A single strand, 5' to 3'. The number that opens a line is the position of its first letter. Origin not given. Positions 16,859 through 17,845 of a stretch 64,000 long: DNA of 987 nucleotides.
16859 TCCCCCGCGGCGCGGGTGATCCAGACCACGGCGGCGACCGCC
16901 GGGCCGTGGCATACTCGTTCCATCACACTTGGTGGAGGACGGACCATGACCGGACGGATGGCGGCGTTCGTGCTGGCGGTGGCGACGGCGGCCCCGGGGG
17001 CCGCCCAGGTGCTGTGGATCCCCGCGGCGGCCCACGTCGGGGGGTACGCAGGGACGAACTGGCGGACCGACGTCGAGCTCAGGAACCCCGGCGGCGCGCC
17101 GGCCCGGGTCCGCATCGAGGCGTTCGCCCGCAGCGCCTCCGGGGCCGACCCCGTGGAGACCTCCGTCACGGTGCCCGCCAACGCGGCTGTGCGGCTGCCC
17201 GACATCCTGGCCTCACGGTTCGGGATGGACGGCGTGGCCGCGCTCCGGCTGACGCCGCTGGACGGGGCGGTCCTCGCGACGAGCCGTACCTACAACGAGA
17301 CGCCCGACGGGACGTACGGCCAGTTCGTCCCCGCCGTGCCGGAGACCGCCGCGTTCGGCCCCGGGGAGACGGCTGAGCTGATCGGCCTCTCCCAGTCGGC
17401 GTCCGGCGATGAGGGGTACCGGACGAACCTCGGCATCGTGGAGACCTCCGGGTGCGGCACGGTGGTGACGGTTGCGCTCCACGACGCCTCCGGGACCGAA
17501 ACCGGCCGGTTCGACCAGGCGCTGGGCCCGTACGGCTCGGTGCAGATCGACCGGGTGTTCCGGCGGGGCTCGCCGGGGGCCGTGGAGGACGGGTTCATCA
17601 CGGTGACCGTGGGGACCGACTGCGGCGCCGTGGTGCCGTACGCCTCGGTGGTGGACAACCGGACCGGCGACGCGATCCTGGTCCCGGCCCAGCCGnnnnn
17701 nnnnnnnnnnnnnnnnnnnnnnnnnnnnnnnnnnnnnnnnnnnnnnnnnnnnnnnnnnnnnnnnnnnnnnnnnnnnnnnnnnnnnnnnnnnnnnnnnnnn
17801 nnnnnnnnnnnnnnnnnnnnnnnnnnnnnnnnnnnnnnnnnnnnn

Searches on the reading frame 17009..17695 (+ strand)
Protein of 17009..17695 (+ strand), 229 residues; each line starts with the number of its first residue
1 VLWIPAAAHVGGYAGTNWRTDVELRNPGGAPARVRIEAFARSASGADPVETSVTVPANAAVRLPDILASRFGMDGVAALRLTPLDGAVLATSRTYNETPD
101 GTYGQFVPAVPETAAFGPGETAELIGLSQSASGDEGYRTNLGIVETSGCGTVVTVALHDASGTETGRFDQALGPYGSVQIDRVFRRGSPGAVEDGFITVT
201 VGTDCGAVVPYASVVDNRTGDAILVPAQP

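Call 7: find_homologous_proteins(query=A1, max_evalue=0.001)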
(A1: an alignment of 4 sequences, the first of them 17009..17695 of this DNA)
Query A1 (4 sequences) (229 aa, profile of the alignment): 327 proteins with E <= 0.001 among 8000 candidates; the best 120 are listed.
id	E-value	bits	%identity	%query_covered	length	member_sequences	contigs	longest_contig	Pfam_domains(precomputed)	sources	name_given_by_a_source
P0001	1.9e-76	275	43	99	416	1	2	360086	-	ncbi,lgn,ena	-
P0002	2.8e-72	261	38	98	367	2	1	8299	-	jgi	jgi:hypothetical protein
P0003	6.5e-67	244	44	98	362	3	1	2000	PF25839.1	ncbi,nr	ncbi:MAG TPA: hypothetical protein ENK19_00610 [Acidobacteria bacterium]|nr:hypothetical protein [Ac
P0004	8.3e-66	240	39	99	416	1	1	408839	-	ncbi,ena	-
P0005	2.4e-64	235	46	62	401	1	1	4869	-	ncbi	-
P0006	2.5e-64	235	40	97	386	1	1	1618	-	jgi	jgi:hypothetical protein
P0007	9.8e-64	233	41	100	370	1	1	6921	-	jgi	-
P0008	1.3e-63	233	35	99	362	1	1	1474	-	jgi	jgi:hypothetical protein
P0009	9.4e-61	223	38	99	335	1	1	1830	-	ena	-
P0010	3.5e-60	222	38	99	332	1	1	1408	-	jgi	jgi:hypothetical protein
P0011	5.7e-56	208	34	97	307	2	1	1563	-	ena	-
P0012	6.8e-56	207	39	100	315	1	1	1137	-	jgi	jgi:hypothetical protein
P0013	2.4e-55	206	34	97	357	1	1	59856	-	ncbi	-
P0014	5.9e-53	198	34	94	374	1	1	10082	-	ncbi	-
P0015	6.9e-52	194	45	99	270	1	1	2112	-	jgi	jgi:hypothetical protein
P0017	3.2e-51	192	44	99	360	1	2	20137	PF00801.27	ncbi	-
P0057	8.7e-47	178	41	98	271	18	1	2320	-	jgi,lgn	jgi:hypothetical protein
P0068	2.2e-46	176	41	96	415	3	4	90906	-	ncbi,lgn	-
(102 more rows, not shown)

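Call 9: search_protein_families(library=pfam, proteins=[P0001, P0003, P0004, P0017, P0057, P0068, P0002, P0013], max_evalue=0.1)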
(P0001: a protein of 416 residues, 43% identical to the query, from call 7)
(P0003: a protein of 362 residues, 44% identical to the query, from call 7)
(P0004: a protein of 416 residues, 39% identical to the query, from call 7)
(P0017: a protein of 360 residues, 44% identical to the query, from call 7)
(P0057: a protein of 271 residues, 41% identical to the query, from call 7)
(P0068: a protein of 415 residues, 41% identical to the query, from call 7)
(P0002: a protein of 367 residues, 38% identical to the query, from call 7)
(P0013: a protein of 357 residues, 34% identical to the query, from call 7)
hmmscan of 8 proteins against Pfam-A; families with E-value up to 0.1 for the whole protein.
P0001 (416 aa): 0 families

P0003 (362 aa): 0 families

P0004 (416 aa): 0 families

P0017 (360 aa): 3 families
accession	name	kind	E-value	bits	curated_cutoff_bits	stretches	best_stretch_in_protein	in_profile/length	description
PF00801.26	PKD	-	5.5e-06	26.7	23.5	1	32-106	2-65/80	PKD domain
PF18911.6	PKD_4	-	0.02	15.4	27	0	41-103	14-65/85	PKD domain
PF19765.4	DUF6252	-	0.09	13.5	27.2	0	27-67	78-118/124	Family of unknown function (DUF6252)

P0057 (271 aa): 1 family
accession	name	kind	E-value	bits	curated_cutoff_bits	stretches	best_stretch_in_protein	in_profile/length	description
PF05431.16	Toxin_10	-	0.061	13.4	28.6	1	37-104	41-110/188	Insecticidal Crystal Toxin, P42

P0068 (415 aa): 0 families

P0002 (367 aa): 1 family
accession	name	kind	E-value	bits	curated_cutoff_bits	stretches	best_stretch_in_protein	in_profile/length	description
PF06370.16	DUF1069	-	0.046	13.8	25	0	83-141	145-199/206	Protein of unknown function (DUF1069)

P0013 (357 aa): 0 families

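Call 15: search_solved_structures(query=A2, max_evalue=10)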
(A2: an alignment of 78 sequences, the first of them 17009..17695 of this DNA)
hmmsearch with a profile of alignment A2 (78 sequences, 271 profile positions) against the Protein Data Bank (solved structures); distinct sequences matched with E-value up to 10: 0.

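Call 18: predict_structure(alignment_id=A2)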
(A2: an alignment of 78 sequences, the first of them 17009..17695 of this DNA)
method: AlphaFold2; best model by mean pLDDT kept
length: 229 residues; sequences in the alignment: 78
mean_pLDDT: 95.1   pTM: 0.91
mean pLDDT of the five models: 95.1, 94.7, 94.3, 94.2, 94.2
residues with pLDDT >= 90: 202; 70-90: 27; 50-70: 0; < 50: 0
segments of 3 or more residues with pLDDT < 50: none
pLDDT, mean of each block of 10 residues (from residue 1): 97 91 98 98 93 98 98 97 97 91 89 96 97 92 96 97 97 97 91 96 93 94 94
secondary structure, 60 per line:
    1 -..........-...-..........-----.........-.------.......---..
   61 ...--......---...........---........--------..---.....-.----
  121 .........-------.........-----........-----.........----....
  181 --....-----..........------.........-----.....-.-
elements in order: E2-11 E17-26 E32-40 E49-55 E59-63 H66-71 E75-85 E89-96 E121-129 E137-145 E151-158 E164-172 E177-180 H183-186 E192-201 E208-216 E222-226

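Call 22: fold_search(model_id=the predicted structure, library=pdb)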
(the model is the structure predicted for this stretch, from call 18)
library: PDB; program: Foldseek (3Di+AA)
matches with E <= 10: 1498; with E <= 0.001: 4
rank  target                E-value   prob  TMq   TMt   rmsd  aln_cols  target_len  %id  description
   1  4kkq_A                1.1e-04  0.69  0.19  0.20  19.0       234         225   11  Crystal structure of Vibrio cholerae RbmA (crystal form 1) (released 2013-05-22)
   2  7kwb_A                2.1e-04  0.90  0.25  0.15  19.3       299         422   13  Surface glycan-binding protein B from Bacteroides thetaiotaomicron (released 2021-02-17)
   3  4kkp_B                5.8e-04  0.89  0.26  0.26  17.3       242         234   10  Crystal structure of Vibrio cholerae RbmA (crystal form 2) (released 2013-05-22)
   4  6dxu_C                7.3e-04  0.38  0.18  0.07  17.4       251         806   10  Crystal Structure of Parabacteroides merdae Beta-Glucuronidase (GUS) (released 2019-02-27)
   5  1nc7_B                1.2e-03  1.00  0.38  0.70   3.6       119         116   13  Crystal Structure of Thermotoga maritima 1070 (released 2003-07-01)
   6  1wcd                  1.4e-03  0.47  0.22  0.14  19.9       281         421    9  Crystal structure of IBDV T1 virus-like particle reveals a missing link in icosahedral viruses evolution (released 2005-04-05)
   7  1nc7_A                1.6e-03  1.00  0.38  0.69   3.2       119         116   12  Crystal Structure of Thermotoga maritima 1070 (released 2003-07-01)
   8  6qe7_B                1.6e-03  0.25  0.17  0.14  20.5       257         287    8  anti-sigma factor domain-containing protein (released 2019-06-12)
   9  1wce_K                1.9e-03  0.63  0.25  0.15  18.1       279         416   10  Crystal structure of the T13 IBDV viral particle reveals a missing link in icosahedral viruses evolution (released 2005-04-06)
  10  1wce_I                1.9e-03  0.63  0.25  0.15  18.1       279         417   10  Crystal structure of the T13 IBDV viral particle reveals a missing link in icosahedral viruses evolution (released 2005-04-06)
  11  1wce_M                1.9e-03  0.63  0.25  0.15  18.1       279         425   10  Crystal structure of the T13 IBDV viral particle reveals a missing link in icosahedral viruses evolution (released 2005-04-06)
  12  6t1d_A                2.0e-03  0.35  0.19  0.15  20.3       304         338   10  Pleurotus Ostreatus Lectin (POL), compelx with melibiose (released 2020-02-19)
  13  1wce_G                2.1e-03  0.51  0.24  0.14  19.7       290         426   10  Crystal structure of the T13 IBDV viral particle reveals a missing link in icosahedral viruses evolution (released 2005-04-06)
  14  1wce_E                2.1e-03  0.51  0.24  0.14  19.7       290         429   10  Crystal structure of the T13 IBDV viral particle reveals a missing link in icosahedral viruses evolution (released 2005-04-06)
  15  1wce_F                2.1e-03  0.51  0.24  0.14  19.7       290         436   10  Crystal structure of the T13 IBDV viral particle reveals a missing link in icosahedral viruses evolution (released 2005-04-06)
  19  1nc7_D                2.4e-03  1.00  0.37  0.67   3.5       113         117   14  Crystal Structure of Thermotoga maritima 1070 (released 2003-07-01)
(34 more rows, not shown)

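Call 24: search_protein_representatives(alignment_id=A2)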
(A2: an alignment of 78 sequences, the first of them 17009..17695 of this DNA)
Query: 78 sequences, 271 profile positions. Proteins with E-value up to 0.001 (for the whole library): 9479; up to 1e-10: 7167; up to 1e-30: 3542. The best 150 are listed.
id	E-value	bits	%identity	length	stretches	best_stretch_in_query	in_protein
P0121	4.0e-175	596.9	-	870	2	13-253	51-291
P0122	5.0e-175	596.6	-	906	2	10-260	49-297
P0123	1.1e-172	588.8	-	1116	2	13-250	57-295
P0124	1.0e-169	579.1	-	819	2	15-253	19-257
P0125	1.8e-169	578.3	-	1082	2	7-250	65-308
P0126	1.2e-167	572.4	-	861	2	13-255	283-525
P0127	2.0e-167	571.6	-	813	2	15-251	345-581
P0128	6.7e-166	566.6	-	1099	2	13-250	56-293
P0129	5.5e-165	563.6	-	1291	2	20-250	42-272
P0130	1.7e-163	558.7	-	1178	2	18-250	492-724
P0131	2.1e-163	558.4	-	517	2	15-250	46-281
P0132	1.8e-162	555.4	-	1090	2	15-251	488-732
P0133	2.4e-161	551.7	-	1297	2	12-252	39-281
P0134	6.0e-161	550.4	-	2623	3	23-254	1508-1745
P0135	1.6e-159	545.7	-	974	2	13-250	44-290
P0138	3.8e-158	541.2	-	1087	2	15-256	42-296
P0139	5.1e-158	540.8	-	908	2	21-250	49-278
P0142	6.6e-158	540.4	-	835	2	13-251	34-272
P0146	7.5e-156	533.7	-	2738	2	18-249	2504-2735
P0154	7.2e-152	520.6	-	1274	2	18-250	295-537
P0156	1.1e-150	516.7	-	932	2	8-248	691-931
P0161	3.1e-149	512.0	-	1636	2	16-255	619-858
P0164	2.4e-148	509.1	-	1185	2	17-248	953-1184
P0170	3.6e-147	505.2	-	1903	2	19-249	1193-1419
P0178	6.4e-145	497.8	-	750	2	16-249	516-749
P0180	8.8e-145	497.4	-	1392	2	18-250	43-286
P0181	1.3e-144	496.8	-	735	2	18-251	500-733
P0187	1.2e-142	490.3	-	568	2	16-250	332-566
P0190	4.8e-142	488.4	-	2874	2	20-253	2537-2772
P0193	2.0e-141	486.4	-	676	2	14-252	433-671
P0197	1.1e-140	483.9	-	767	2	16-250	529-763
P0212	8.1e-138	474.5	-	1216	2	11-250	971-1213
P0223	4.7e-136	468.7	-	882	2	24-250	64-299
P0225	1.4e-135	467.2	-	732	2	5-248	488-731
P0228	8.3e-135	464.7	-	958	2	15-248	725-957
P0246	7.0e-132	455.1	-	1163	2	24-250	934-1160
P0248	1.1e-131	454.5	-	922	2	17-252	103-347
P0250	3.2e-131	452.9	-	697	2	19-249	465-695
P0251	4.5e-131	452.4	-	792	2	17-250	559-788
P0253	1.2e-130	451.0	-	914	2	10-250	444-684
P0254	2.3e-130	450.1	-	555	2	16-249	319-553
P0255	2.5e-130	450.0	-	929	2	17-248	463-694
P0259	5.4e-130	448.9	-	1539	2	23-248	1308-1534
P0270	3.3e-126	436.5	-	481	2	20-253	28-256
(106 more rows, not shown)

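Call 28: search_protein_families(library=pfam, alignment_id=A3, max_evalue=0.001)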
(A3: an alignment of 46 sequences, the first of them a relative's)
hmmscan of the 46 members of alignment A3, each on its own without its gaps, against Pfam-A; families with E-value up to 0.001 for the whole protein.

A. member 1, P0127 (813 aa): 10 families
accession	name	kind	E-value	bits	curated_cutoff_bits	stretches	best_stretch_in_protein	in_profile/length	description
PF24681.1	Kelch_KLHDC2_KLHL20_DRC7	-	2.2e-34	119.1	50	2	23-171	37-188/221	KLHDC2/KLHL20/DRC7 Kelch-repeats domain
PF01344.31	Kelch_1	-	2.6e-25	88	20.1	2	36-79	2-44/46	Kelch motif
PF13415.12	Kelch_3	-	7.9e-24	83.7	22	1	48-93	4-47/48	Galactose oxidase, central domain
PF24981.1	Beta-prop_ATRN-LZTR1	-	1.4e-23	84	50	2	23-157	26-171/289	Attractin/LZTR1 beta-propeller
PF13418.12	Kelch_4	-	1.5e-22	79.7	21.6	1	35-80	1-47/49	Galactose oxidase, central domain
PF13964.12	Kelch_6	-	4.3e-22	77.8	25.3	1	36-79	2-45/50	Kelch motif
PF07646.21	Kelch_2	-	3.4e-13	49.3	21.3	1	86-123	2-41/48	Kelch motif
PF25210.1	Kelch_FKB95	-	4.7e-09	36.7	70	0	31-128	28-125/268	FKB95, Kelch-repeats domain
PF13854.13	Kelch_HCF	-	3.7e-08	33.4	113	0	85-159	17-90/345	Host cell factor, Kelch-repeats domain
PF24996.1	NANM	-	2.1e-06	27.3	45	0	72-155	41-126/350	N-acetylneuraminate epimerase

B. families by the number of members that match (of 46 scanned): 57 families (the first 25 are shown)
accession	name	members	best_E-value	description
PF18911.6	PKD_4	15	1.7e-48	PKD domain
PF00801.26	PKD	15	5.2e-41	PKD domain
PF08309.17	LVIVD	9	1.5e-108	LVIVD repeat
PF09826.15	Beta_propel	8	1.2e-13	Beta propeller domain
PF07705.17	CARDB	4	2.5e-08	CARDB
PF18986.5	DUF5719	4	1.5e-07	Family of unknown function (DUF5719)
PF03781.23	FGE-sulfatase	3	1.7e-64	Sulfatase-modifying factor enzyme 1-like domain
PF09134.16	Invasin_D3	3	2.1e-14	Invasin, domain 3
PF02369.22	Big_1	3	2.7e-07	Bacterial Ig-like domain (group 1)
PF13855.12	LRR_8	2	8.8e-20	Leucine rich repeat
PF04151.21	PPC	2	1.1e-17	Bacterial pre-peptidase C-terminal domain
PF12799.13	LRR_4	2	1.6e-16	Leucine Rich repeats (2 copies)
PF00041.27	fn3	2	2.6e-16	Fibronectin type III domain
PF13620.12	CarboxypepD_reg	2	1.6e-09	Carboxypeptidase regulatory-like domain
PF23598.1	LRR_14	2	2.2e-08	Leucine-rich repeat region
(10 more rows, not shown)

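Call 29: search_protein_families(library=pfam, alignment_id=A2, max_evalue=1)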
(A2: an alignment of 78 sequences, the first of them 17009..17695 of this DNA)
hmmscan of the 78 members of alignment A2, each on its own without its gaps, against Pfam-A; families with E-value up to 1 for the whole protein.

A. member 1, window:17009-17695:+ (229 aa): 1 family
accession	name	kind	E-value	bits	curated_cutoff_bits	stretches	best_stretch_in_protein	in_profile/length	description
PF18986.5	DUF5719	-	0.006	16.2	26.2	1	11-63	57-109/319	Family of unknown function (DUF5719)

B. families by the number of members that match (of 78 scanned): 21 families
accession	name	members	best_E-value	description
PF05431.16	Toxin_10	6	0.024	Insecticidal Crystal Toxin, P42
PF18986.5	DUF5719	5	0.0018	Family of unknown function (DUF5719)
PF21768.3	AF_1763-like_C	5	0.0064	AF_1763-like, C-terminal domain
PF19559.6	DUF6081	3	0.00095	Family of unknown function (DUF6081)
PF08525.16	OapA_N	3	0.094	Opacity-associated protein A N-terminal motif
PF02924.19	HDPD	3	0.14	Bacteriophage lambda head decoration protein D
PF10648.15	Gmad2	2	0.0024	Immunoglobulin-like domain of bacterial spore germination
PF09792.14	But2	2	0.079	Ubiquitin 3 binding protein But2 C-terminal domain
PF18878.5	PPE-PPW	2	0.093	PPE-PPW subfamily C-terminal region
PF09134.16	Invasin_D3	1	0.024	Invasin, domain 3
PF05506.17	PLipase_C_C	1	0.04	Bacterial phospholipase C, C-terminal domain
PF07705.17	CARDB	1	0.049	CARDB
PF16450.11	Prot_ATP_ID_OB_C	1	0.074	Proteasomal ATPase OB C-terminal domain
PF16104.10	FPRL1_inhibitor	1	0.12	Formyl peptide receptor-like 1 inhibitory protein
PF00529.27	CusB_dom_1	1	0.15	Cation efflux system protein CusB domain 1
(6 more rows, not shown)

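Call 30: search_protein_families(library=pfam, proteins=[P0129, P0130, P0138, P0180, P0154, P0142, P0135, P0139], max_evalue=0.01)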
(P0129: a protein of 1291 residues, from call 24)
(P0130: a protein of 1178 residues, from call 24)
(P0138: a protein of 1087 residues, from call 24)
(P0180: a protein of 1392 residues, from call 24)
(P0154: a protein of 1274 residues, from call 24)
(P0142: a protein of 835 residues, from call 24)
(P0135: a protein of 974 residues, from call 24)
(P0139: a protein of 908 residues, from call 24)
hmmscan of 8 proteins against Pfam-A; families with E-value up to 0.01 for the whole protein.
P0129 (1291 aa): 9 families
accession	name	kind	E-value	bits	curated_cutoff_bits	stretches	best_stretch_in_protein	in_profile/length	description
PF13620.12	CarboxypepD_reg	-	1.6e-09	38.4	32.3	2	1054-1123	2-67/82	Carboxypeptidase regulatory-like domain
PF06280.18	fn3_5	-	2.1e-05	25.6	27.6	0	721-764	51-96/112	Fn3-like domain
PF15976.11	CooC_C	-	0.00019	21.8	29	0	1054-1111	19-66/93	CS1-pili formation C-terminal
PF07705.17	CARDB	-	0.00023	21.8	22.7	0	394-429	66-101/101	CARDB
PF22544.2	HYDIN_VesB_CFA65-like_Ig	-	0.0013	19.4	25.5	0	725-750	48-73/100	HYDIN/CFA65/VesB-like, Ig-like domain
PF25020.1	TTR_TEN1-4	-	0.0013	19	27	0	1051-1084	6-39/86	Teneurin TTR-like domain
PF00775.27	Dioxygenase_C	-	0.0023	17.9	27.3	1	1049-1089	27-67/182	Dioxygenase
PF02368.24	Big_2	-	0.0025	18.2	22.8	1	725-765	4-46/79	Bacterial Ig-like domain (group 2)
PF13715.12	CarbopepD_reg_2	-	0.0034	17.8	32.2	0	813-868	3-60/88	CarboxypepD_reg-like domain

P0130 (1178 aa): 3 families
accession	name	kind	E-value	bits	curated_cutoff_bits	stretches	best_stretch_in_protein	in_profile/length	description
PF02368.24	Big_2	-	1.3e-05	25.5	22.8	1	750-816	4-70/79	Bacterial Ig-like domain (group 2)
PF13715.12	CarbopepD_reg_2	-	4.2e-05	23.9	32.2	1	841-907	6-74/88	CarboxypepD_reg-like domain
PF07679.22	I-set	-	0.0018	18.8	23.7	1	751-785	3-37/90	Immunoglobulin I-set domain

P0138 (1087 aa): 3 families
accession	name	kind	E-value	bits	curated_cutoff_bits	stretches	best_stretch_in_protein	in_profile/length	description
PF07705.17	CARDB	-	2.5e-08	34.5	22.7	1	350-442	11-99/101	CARDB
PF05506.17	PLipase_C_C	-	0.00013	23.2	24.4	0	66-112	12-53/80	Bacterial phospholipase C, C-terminal domain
PF13313.11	DUF4082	-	0.00077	19.9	28.4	0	191-241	21-72/143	Domain of unknown function (DUF4082)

P0180 (1392 aa): 0 families

P0154 (1274 aa): 0 families

P0142 (835 aa): 0 families

P0135 (974 aa): 1 family
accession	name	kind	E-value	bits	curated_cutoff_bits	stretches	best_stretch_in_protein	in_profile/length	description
PF14339.12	DUF4394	-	4.5e-08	33.2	29.6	1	883-918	28-63/230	Domain of unknown function (DUF4394)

P0139 (908 aa): 1 family
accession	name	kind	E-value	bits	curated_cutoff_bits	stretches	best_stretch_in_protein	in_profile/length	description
PF22780.1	HI0933_like_1st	-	0.0056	17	27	0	105-133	33-61/165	HI0933-like protein barrel and H2TH domain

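Call 31: find_related_loci(query=A2, collection=genome_contigs, flank=6000)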
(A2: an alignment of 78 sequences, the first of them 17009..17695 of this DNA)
Query A2 (229 aa) in genome_contigs; peptide patterns used: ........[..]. (x = any residue, [..] = any of these).
361 stretches matched a pattern; 346 encode a relative of the query (tblastn E <= 1e-3); the best 80 are kept; 79 distinct loci.
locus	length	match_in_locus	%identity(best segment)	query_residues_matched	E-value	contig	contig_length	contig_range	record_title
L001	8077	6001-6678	52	2-227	1e-71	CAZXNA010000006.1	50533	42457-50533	MAG TPA_asm: uncultured Thermoanaerobaculia bacterium isolate binchicken_co64_62 genome assembly, contig: NODE_363_lengt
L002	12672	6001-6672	55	3-226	6e-70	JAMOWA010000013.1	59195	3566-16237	MAG: Thermoanaerobaculia bacterium isolate PIR-30_metabat2_scaf2bin.106 PIR-30_scaffold_140_c1, whole genome shotgun seq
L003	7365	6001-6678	49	2-227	6e-66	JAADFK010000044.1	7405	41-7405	MAG: Acidobacteriota bacterium isolate M_MaxBin.023 contig-127_17816, whole genome shotgun sequence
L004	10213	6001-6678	46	3-228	6e-62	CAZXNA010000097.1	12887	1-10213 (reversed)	MAG TPA_asm: uncultured Thermoanaerobaculia bacterium isolate binchicken_co64_62 genome assembly, contig: NODE_3573_leng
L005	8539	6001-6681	44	2-228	2e-61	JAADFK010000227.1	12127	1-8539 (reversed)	MAG: Acidobacteriota bacterium isolate M_MaxBin.023 contig-127_8777, whole genome shotgun sequence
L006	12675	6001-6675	46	1-225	3e-60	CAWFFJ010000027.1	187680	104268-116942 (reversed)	MAG: uncultured Acidobacteriota bacterium isolate MFD02416.bin.3.238 genome assembly, contig: contig_33123, whole genome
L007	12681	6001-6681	46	2-228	4e-59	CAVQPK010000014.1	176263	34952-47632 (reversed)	MAG: uncultured Acidobacteriota bacterium isolate MFD09964.bin.2.231 genome assembly, contig: contig_86484, whole genome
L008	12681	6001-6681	44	2-228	2e-57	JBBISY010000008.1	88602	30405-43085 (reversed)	MAG: Acidobacteriota bacterium isolate PGS172224_bin_384 NODE_335_length_88602_cov_20.959197, whole genome shotgun seque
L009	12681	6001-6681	44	2-228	1e-56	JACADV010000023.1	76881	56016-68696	MAG: Thermoanaerobaculaceae bacterium isolate L.E.AB.8 k119_262911, whole genome shotgun sequence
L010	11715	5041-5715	46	3-227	8e-56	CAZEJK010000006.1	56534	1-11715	MAG TPA_asm: uncultured Thermoanaerobaculia bacterium isolate SRP332253_co1_73 genome assembly, contig: NODE_577_length_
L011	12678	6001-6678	42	2-227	5e-56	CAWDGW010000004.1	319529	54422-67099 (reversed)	MAG: uncultured Holophagae bacterium isolate MFD03804.bin.1.132 genome assembly, contig: contig_16840, whole genome shot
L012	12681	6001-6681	44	2-227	3e-55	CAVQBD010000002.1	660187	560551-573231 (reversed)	MAG: uncultured Holophagae bacterium isolate MFD09964.bin.1.27 genome assembly, contig: contig_13628, whole genome shotg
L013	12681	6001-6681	45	2-227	3e-55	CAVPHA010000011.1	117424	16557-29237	MAG: uncultured Acidobacteriota bacterium isolate MFD09964.bin.2.45 genome assembly, contig: contig_25464, whole genome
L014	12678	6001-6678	45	2-227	5e-55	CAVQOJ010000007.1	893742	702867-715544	MAG: uncultured Holophagae bacterium isolate MFD09964.bin.1.228 genome assembly, contig: contig_28740, whole genome shot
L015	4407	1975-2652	42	2-227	5e-55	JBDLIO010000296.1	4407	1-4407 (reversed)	MAG: Acidobacteriota bacterium isolate MAG033 MAG033_296, whole genome shotgun sequence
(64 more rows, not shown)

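Call 44: search_protein_families(library=pfam, proteins=[P0246, P0178, P0193, P0212, P0225, P0254, P0228, P0259, P0250, P0161], max_evalue=0.001)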
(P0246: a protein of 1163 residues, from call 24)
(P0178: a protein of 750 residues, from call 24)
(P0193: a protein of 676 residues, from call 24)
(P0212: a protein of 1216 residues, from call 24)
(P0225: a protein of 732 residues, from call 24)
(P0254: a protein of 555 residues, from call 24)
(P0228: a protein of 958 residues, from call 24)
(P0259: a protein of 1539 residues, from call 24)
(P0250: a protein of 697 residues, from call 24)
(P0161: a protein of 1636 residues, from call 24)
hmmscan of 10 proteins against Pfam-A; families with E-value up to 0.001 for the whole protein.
P0246 (1163 aa): 4 families
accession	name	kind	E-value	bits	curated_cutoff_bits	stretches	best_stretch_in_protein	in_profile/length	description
PF08309.17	LVIVD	-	2.5e-53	177.6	20.2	3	159-194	1-36/42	LVIVD repeat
PF18911.6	PKD_4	-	3.1e-13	50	27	1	615-691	4-83/85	PKD domain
PF00801.26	PKD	-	2.1e-11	44.1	23.5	1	627-691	12-80/80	PKD domain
PF09826.15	Beta_propel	-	4.1e-08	33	22.4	0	49-175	26-128/495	Beta propeller domain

P0178 (750 aa): 0 families

P0193 (676 aa): 1 family
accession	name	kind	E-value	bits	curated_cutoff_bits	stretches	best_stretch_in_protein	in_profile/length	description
PF04151.21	PPC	-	1.1e-11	45.8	25.9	1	119-187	3-70/70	Bacterial pre-peptidase C-terminal domain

P0212 (1216 aa): 3 families
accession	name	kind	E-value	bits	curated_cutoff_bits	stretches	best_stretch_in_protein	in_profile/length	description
PF18911.6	PKD_4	-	7.5e-22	77.6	27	2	172-238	15-82/85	PKD domain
PF18998.6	Flg_new_2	-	3.9e-15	56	23.6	2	823-877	12-71/73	Divergent InlB B-repeat domain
PF00801.26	PKD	-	3.1e-07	30.7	23.5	1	172-225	12-66/80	PKD domain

P0225 (732 aa): 1 family
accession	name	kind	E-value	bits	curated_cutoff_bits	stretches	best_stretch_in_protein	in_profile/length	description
PF18986.5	DUF5719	-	0.00021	21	26.2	0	518-595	60-135/319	Family of unknown function (DUF5719)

P0254 (555 aa): 2 families
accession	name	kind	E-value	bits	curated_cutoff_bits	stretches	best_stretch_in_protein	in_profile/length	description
PF00801.26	PKD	-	4.9e-15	55.7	23.5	1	20-79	17-80/80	PKD domain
PF18911.6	PKD_4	-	3.5e-14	53.1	27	1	22-77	26-81/85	PKD domain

P0228 (958 aa): 0 families

P0259 (1539 aa): 3 families
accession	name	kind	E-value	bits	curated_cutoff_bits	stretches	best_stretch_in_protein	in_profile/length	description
PF18911.6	PKD_4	-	1.7e-17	63.7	27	1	603-679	2-81/85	PKD domain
PF00801.26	PKD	-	7.9e-13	48.6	23.5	1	614-680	9-79/80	PKD domain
PF19755.4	DUF6242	-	1.4e-08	35.3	29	0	399-487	124-217/217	Domain of unknown function (DUF6242)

P0250 (697 aa): 2 families
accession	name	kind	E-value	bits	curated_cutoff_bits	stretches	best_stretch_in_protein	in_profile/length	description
PF18911.6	PKD_4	-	2.2e-15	56.9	27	1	167-228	23-84/85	PKD domain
PF00801.26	PKD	-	1.2e-12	48.1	23.5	1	165-226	14-79/80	PKD domain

P0161 (1636 aa): 5 families
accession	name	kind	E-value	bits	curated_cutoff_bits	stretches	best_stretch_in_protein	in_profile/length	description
PF03781.23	FGE-sulfatase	-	1.7e-64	218.4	23.3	2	964-1203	5-255/255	Sulfatase-modifying factor enzyme 1-like domain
PF00041.27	fn3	-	2.6e-16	60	25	2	862-938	2-80/84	Fibronectin type III domain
PF18911.6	PKD_4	-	2.9e-10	40.5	27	1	1574-1627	24-75/85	PKD domain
PF00801.26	PKD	-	1.3e-09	38.4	23.5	1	1569-1626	12-71/80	PKD domain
PF13472.12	Lipase_GDSL_2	-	3.6e-06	28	32.9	1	4-160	62-176/178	GDSL-like Lipase/Acylhydrolase family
